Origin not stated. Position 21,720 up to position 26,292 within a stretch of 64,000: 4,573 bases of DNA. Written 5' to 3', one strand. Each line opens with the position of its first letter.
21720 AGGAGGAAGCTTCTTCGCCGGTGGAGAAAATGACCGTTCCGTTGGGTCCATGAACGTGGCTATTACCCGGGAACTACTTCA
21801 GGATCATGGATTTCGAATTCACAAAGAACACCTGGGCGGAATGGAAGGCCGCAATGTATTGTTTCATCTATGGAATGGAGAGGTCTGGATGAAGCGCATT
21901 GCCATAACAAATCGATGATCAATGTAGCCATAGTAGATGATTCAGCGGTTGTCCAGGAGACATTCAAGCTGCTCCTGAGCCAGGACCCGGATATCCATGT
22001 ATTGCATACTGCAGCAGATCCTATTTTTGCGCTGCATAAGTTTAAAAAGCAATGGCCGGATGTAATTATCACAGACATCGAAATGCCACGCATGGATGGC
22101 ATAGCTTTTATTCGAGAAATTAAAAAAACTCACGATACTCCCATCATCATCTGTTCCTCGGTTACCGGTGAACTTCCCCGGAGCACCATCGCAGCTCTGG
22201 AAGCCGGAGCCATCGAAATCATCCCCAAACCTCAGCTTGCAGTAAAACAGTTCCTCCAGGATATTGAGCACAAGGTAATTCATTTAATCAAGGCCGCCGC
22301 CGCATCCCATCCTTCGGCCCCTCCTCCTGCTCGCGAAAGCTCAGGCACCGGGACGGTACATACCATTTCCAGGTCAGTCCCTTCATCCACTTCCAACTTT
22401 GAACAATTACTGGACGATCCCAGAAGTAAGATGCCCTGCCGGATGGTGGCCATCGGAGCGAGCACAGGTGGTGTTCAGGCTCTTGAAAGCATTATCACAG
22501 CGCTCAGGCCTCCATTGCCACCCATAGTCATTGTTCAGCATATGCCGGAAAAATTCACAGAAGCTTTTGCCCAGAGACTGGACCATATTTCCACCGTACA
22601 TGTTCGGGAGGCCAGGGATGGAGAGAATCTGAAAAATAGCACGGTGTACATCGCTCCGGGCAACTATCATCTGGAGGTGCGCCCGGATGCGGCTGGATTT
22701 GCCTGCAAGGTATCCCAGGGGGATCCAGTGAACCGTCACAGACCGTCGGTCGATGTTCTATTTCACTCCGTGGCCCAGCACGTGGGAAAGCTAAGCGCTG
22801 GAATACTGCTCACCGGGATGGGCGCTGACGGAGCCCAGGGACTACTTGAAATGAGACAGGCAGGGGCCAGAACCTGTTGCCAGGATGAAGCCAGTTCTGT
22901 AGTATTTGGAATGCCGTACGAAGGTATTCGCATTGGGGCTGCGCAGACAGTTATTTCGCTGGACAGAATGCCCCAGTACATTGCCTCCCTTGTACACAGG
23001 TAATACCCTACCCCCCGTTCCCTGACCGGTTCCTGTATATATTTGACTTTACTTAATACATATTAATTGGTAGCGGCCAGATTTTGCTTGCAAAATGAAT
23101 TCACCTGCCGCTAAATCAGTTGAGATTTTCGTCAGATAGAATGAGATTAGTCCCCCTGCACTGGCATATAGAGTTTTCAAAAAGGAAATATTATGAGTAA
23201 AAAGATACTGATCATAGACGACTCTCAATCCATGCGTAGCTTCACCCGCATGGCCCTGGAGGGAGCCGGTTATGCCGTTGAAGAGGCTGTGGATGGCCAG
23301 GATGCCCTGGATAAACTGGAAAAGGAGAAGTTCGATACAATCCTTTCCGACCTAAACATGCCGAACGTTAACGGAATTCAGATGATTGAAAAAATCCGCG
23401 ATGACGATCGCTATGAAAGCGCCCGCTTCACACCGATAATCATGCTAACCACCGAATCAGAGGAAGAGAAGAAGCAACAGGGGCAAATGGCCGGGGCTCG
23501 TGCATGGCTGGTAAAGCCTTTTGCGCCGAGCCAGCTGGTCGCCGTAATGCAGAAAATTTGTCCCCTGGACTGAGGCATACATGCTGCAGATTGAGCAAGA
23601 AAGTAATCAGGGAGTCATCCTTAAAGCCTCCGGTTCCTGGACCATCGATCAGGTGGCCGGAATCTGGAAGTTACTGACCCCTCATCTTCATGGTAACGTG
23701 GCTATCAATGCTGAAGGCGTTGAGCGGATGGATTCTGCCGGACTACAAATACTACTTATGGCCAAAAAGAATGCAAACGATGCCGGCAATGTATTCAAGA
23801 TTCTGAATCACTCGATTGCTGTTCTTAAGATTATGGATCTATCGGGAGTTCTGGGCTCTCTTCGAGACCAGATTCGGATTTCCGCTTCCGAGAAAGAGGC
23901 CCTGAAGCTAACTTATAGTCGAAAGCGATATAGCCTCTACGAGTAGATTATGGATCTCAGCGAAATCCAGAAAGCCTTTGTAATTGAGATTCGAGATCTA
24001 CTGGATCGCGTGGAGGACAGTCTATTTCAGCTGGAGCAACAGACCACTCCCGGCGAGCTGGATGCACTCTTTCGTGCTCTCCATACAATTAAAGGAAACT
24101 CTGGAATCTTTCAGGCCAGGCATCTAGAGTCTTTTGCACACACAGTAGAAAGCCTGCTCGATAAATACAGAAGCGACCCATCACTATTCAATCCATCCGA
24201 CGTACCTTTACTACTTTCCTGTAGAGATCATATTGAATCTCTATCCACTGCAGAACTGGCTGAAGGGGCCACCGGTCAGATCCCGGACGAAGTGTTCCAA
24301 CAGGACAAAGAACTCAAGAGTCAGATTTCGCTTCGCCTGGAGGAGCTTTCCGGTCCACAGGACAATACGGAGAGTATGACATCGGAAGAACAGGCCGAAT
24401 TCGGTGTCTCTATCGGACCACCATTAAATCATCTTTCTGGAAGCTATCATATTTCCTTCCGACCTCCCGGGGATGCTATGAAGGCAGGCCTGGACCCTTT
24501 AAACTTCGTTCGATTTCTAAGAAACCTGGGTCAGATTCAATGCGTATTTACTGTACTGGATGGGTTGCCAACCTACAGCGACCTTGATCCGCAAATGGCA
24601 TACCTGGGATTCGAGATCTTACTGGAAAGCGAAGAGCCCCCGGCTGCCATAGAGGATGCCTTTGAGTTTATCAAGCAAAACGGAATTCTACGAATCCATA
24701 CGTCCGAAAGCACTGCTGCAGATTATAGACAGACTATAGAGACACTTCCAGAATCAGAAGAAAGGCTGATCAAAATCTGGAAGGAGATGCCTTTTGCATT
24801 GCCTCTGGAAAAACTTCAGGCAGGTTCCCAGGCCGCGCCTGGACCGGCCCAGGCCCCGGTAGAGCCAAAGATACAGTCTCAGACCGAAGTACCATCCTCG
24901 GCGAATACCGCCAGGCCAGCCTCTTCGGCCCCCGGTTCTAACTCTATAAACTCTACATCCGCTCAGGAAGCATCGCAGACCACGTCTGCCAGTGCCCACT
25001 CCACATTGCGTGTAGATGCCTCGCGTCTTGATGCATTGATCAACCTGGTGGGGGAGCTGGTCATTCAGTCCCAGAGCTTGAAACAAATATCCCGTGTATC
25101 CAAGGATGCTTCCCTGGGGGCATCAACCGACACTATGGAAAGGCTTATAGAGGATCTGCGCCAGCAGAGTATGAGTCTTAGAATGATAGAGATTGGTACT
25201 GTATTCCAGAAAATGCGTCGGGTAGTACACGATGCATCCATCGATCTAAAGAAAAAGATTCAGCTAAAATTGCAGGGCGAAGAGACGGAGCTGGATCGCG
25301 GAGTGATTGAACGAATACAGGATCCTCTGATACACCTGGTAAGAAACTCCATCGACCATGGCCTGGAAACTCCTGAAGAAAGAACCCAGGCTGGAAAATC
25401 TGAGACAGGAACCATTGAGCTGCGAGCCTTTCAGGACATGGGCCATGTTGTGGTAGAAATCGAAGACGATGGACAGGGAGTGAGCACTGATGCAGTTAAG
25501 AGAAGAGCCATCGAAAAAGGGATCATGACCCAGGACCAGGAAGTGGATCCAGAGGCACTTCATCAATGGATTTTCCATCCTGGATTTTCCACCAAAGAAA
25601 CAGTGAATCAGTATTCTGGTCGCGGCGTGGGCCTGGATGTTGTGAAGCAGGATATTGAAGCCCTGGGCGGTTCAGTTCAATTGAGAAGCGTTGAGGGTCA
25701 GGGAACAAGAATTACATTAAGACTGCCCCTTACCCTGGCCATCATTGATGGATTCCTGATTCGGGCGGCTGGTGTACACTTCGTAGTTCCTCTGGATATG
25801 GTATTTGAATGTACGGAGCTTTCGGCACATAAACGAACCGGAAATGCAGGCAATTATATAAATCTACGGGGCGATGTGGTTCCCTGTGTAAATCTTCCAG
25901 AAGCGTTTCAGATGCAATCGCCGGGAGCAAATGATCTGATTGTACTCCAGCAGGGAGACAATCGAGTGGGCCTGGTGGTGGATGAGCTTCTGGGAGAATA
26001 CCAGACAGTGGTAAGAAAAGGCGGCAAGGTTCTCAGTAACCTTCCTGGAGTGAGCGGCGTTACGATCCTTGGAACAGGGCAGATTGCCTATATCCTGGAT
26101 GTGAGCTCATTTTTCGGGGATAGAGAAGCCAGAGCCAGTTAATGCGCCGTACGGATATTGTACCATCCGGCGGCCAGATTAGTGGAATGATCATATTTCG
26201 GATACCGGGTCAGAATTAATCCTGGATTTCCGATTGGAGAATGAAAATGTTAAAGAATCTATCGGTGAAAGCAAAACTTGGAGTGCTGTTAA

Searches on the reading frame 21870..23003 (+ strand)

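Call 19: search_protein_families(library=pfam, proteins=[window:21870-23003:+], max_evalue=0.001)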
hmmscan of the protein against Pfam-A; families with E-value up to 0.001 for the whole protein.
window:21870-23003:+ (377 aa): 2 families
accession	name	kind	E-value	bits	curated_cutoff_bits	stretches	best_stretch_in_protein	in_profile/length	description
PF01339.22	CheB_methylest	-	1.1e-63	214.5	24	1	193-371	1-174/174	CheB methylesterase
PF00072.30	Response_reg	-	8.2e-22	77.9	30.2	1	19-122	1-101/111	Response regulator receiver domain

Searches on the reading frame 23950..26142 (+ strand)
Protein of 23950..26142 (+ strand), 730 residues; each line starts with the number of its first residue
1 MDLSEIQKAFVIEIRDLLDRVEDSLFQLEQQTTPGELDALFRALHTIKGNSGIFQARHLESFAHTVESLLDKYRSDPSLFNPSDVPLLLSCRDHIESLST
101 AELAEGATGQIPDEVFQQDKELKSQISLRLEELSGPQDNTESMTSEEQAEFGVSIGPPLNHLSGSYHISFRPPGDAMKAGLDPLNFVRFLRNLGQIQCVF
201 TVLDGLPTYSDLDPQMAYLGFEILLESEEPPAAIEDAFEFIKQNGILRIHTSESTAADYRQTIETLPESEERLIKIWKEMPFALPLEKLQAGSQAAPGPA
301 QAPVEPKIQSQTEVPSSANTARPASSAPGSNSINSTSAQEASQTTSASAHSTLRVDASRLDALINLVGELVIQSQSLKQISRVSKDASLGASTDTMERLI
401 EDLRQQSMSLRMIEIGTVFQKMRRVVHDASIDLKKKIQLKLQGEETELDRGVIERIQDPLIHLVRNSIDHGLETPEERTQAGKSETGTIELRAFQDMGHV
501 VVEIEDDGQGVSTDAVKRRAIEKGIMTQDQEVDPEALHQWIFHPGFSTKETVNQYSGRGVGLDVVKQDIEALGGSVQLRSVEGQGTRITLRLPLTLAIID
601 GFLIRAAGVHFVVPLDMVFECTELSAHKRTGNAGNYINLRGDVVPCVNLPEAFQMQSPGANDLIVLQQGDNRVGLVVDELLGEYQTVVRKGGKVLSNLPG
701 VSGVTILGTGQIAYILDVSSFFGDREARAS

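Call 17: search_protein_families(library=pfam, proteins=[window:23950-26142:+], max_evalue=0.00001)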
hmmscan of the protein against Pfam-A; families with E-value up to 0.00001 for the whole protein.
window:23950-26142:+ (730 aa): 4 families
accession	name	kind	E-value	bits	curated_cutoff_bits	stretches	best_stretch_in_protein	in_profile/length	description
PF01584.24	CheW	-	4e-21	75.5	23.5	1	601-724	2-136/138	CheW-like domain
PF02518.31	HATPase_c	-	1.6e-19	70.8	26.4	1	458-595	4-110/111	Histidine kinase-, DNA gyrase B-, and HSP90-like ATPase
PF02895.20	H-kinase_dim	-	2.2e-14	54.1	23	1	351-409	2-67/68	Signal transducing histidine kinase, homodimeric domain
PF01627.28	Hpt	-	3e-12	47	24.6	1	10-84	6-70/84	Hpt domain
